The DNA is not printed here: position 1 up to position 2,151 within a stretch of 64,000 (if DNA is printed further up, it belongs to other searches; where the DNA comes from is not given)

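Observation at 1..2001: Hidden ORF: polytopic membrane protein fused in frame to an ApbE flavinyl transferase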

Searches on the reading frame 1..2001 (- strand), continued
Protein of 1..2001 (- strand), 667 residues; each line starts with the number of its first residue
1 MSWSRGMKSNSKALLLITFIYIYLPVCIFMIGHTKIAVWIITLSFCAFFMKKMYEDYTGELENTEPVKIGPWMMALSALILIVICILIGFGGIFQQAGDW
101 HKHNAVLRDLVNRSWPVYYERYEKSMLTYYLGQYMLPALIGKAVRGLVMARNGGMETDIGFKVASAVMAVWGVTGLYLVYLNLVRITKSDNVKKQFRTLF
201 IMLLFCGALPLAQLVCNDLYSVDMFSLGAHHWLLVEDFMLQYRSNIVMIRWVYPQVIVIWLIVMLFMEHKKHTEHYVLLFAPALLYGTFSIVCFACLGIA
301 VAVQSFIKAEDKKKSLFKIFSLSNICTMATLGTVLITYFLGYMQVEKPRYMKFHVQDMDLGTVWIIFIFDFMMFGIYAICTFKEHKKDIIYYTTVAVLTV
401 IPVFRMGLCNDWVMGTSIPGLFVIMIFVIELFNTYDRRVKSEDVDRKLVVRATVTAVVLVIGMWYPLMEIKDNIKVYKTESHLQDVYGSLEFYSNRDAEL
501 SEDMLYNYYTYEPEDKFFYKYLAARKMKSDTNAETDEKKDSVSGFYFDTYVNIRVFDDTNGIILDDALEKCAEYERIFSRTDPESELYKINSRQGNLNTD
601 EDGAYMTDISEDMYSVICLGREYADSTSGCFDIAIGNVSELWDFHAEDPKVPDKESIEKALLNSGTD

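Call 67: find_encoding_contigs(protein=P0015, flank=4000, max_places=2)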
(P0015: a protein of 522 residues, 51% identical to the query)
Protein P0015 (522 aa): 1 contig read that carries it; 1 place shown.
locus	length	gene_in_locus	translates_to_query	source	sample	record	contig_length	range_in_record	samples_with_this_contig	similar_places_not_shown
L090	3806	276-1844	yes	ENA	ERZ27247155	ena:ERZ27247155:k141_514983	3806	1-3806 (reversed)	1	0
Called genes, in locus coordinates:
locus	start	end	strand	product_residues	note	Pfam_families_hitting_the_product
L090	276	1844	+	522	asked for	-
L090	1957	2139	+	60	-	PF20076:DUF6472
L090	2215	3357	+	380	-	PF13649:Methyltransf_25 (faint), PF05958:tRNA_U5-meth_tr, PF02475:TRM5-TYW2_MTfase (weak), PF03602:Cons_hypoth95, PF05175:MTS (weak), PF09445:Methyltransf_15 (weak), PF13847:Methyltransf_31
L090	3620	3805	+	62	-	?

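Call 86: search_protein_representatives(protein=P0001)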
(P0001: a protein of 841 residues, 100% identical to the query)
Query: 841 residues. Proteins with E-value up to 0.001 (for the whole library): 27821; up to 1e-10: 17572; up to 1e-30: 2899. The best 150 are listed.
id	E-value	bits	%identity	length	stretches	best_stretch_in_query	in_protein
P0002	1.4e-279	946.6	53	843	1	1-820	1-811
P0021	8.3e-150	517.3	48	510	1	1-521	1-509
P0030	6.2e-131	454.9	48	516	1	1-523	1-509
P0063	5.0e-117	408.9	41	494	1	1-517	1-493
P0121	7.1e-95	335.6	39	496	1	1-520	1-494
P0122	2.5e-92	327.2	39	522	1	4-519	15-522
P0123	5.0e-90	319.6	39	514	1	8-520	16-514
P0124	1.3e-89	318.2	39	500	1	4-517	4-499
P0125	9.3e-87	308.8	37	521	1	1-523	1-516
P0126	1.1e-86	308.5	37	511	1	1-520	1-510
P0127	2.3e-86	307.5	39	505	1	6-521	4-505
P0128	2.6e-85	304.0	36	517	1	3-521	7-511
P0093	6.9e-85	302.6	38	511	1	6-518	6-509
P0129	1.2e-84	301.8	52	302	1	218-517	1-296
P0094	1.2e-84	301.8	37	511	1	4-519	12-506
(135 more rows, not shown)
